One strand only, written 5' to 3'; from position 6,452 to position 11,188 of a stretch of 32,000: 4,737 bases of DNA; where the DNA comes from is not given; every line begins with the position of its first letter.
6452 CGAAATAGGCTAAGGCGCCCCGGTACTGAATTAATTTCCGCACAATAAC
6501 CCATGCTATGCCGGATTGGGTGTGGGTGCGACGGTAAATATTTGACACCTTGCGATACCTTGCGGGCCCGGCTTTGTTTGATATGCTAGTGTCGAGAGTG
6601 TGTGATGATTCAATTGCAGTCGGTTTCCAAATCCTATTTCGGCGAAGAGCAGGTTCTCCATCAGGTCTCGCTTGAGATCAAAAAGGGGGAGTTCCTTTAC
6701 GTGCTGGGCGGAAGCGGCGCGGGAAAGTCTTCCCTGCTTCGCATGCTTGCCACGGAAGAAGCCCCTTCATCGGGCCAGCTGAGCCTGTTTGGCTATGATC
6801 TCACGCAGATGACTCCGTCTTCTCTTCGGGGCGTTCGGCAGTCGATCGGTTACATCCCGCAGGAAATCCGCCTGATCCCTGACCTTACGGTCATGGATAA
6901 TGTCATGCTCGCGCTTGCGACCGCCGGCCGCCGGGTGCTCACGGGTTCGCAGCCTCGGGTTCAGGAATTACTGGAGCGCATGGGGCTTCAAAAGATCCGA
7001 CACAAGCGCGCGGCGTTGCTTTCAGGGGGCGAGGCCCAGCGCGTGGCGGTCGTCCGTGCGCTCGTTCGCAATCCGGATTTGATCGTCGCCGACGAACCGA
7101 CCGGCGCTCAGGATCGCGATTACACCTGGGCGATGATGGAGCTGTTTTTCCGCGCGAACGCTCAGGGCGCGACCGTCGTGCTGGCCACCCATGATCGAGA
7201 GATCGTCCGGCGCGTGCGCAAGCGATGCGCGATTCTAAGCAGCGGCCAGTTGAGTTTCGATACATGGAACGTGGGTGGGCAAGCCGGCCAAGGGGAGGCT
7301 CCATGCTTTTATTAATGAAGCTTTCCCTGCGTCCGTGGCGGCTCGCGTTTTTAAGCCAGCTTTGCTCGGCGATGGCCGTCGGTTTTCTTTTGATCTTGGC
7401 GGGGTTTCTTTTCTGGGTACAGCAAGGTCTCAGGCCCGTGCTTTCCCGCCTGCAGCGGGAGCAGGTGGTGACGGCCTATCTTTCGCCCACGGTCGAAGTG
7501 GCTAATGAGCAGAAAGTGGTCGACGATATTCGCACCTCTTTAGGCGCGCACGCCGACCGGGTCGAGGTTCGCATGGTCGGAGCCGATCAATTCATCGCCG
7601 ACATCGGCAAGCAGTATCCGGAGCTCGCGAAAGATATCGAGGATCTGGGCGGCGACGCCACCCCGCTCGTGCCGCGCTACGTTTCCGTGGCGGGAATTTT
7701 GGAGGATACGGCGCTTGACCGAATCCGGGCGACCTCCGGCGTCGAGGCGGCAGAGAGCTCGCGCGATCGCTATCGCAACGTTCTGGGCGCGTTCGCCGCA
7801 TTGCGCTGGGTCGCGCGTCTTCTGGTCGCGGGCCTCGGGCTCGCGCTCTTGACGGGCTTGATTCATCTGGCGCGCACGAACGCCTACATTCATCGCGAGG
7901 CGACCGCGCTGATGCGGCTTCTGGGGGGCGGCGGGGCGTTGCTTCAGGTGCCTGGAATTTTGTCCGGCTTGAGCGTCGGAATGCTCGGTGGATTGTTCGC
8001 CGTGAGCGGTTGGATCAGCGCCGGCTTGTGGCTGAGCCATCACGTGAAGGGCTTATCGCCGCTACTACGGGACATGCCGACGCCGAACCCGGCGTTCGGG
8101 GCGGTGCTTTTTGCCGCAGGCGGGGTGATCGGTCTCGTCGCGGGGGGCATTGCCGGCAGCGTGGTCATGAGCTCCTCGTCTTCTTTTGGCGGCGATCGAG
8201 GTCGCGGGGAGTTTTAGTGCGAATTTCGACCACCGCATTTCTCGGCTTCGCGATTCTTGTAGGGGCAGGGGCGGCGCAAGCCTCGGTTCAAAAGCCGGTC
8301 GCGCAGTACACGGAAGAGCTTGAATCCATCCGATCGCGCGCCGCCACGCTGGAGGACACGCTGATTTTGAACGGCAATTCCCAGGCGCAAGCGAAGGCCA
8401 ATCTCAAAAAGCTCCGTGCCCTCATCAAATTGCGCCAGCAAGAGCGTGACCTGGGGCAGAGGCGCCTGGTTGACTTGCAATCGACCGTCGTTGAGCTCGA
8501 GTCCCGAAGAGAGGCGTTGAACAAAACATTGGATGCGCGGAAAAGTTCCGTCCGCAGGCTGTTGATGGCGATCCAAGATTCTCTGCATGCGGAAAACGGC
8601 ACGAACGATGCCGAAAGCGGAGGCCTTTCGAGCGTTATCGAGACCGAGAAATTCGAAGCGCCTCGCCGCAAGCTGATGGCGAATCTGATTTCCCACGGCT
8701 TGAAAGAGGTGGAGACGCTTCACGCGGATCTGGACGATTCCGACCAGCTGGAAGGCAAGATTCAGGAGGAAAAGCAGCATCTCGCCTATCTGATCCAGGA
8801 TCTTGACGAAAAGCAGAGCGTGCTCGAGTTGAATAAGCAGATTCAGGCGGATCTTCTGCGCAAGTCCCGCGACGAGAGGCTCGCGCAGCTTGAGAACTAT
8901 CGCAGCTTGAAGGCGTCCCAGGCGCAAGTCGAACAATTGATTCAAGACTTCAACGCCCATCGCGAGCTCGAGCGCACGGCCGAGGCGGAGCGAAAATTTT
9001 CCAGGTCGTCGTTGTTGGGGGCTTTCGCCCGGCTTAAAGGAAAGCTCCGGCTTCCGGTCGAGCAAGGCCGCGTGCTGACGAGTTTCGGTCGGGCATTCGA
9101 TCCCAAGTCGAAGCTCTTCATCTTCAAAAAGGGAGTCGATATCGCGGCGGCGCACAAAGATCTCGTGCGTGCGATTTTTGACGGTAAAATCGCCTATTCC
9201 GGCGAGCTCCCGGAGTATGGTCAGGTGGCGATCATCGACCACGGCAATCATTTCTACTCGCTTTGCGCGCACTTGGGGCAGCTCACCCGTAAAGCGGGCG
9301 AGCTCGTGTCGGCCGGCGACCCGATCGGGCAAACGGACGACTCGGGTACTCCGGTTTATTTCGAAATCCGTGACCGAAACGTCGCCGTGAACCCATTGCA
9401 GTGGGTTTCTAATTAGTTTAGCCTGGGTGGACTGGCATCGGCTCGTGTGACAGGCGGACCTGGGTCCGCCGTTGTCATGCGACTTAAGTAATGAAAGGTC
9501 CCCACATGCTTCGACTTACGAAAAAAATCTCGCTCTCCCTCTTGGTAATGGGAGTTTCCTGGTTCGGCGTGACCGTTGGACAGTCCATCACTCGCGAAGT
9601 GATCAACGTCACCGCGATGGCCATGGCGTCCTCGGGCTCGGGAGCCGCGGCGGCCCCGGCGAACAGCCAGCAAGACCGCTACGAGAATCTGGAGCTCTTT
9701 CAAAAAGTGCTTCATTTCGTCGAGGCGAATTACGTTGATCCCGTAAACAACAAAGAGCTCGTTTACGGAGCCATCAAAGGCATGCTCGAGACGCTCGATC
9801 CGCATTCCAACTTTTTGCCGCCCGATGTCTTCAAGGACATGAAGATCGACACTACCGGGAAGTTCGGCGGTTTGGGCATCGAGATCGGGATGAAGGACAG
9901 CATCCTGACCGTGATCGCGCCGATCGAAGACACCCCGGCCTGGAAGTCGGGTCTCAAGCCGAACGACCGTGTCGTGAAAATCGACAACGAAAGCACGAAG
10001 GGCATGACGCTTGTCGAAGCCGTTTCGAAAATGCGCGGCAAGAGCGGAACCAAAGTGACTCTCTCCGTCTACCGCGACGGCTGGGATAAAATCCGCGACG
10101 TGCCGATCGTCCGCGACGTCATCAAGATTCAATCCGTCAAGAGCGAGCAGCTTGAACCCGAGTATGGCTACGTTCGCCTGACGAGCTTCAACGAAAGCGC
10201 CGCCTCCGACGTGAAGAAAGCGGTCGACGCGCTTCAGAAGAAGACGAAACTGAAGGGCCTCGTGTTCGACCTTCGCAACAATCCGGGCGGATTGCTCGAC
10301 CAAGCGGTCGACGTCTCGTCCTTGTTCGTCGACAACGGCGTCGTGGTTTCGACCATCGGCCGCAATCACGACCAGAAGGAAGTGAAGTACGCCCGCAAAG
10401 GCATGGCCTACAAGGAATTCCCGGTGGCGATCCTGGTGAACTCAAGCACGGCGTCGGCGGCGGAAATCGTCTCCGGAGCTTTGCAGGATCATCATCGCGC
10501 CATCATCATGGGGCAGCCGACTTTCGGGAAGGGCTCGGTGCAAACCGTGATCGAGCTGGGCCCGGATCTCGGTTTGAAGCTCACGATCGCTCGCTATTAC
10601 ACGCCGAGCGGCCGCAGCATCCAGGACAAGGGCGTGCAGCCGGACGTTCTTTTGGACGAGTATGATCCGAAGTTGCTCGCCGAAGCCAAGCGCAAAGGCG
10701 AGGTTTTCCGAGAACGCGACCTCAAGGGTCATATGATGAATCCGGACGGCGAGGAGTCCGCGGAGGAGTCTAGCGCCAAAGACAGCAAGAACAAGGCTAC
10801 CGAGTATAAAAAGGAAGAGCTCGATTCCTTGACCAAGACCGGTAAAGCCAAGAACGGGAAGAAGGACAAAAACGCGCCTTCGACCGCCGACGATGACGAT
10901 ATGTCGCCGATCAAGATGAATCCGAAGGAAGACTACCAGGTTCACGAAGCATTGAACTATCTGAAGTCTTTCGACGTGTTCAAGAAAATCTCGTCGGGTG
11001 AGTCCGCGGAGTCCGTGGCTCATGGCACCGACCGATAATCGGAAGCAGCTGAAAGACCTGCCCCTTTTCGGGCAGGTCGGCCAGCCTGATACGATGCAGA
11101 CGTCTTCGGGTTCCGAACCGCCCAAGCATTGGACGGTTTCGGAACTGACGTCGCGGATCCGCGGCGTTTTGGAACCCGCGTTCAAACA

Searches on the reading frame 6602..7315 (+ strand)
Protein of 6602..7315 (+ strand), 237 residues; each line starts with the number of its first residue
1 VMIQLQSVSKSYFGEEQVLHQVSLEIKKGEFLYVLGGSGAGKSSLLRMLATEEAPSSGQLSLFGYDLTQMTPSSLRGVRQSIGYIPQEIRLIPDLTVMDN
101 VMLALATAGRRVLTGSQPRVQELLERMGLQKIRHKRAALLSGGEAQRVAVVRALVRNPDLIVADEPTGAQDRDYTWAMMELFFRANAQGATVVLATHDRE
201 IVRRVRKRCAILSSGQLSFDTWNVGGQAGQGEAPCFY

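Call 64: search_protein_families(library=pfam, proteins=[window:6602-7315:+], max_evalue=0.001)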
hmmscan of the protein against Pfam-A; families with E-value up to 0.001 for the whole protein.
window:6602-7315:+ (237 aa): 3 families
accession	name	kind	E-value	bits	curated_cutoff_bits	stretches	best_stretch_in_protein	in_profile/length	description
PF00005.33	ABC_tran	-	3.4e-34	118.8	25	1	19-167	1-136/137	ABC transporter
PF20703.3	nSTAND1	-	3.5e-06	27.3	27.1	1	9-47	13-51/379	Novel STAND NTPase 1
PF13401.12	AAA_22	-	0.00082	20.1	27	0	29-148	5-96/130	AAA domain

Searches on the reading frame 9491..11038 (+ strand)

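Call 64: search_protein_families(library=pfam, proteins=[window:9491-11038:+], max_evalue=0.001)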
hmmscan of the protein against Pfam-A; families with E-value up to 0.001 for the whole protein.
window:9491-11038:+ (515 aa): 5 families
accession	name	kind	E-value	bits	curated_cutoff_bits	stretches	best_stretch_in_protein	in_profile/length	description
PF03572.23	Peptidase_S41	-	9.8e-58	194.8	24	1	225-386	2-163/165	Peptidase family S41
PF13180.12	PDZ_2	-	2.4e-12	47.4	27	1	126-200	1-74/80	PDZ domain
PF17820.7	PDZ_6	-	2.1e-10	40.6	27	1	141-195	2-54/54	PDZ domain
PF22694.1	CtpB_N-like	-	1.1e-09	39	27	1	55-108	26-80/85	Activating protease CtpB N-terminal domain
PF00595.29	PDZ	-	5.2e-09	36.8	23.2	1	124-193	8-80/81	PDZ domain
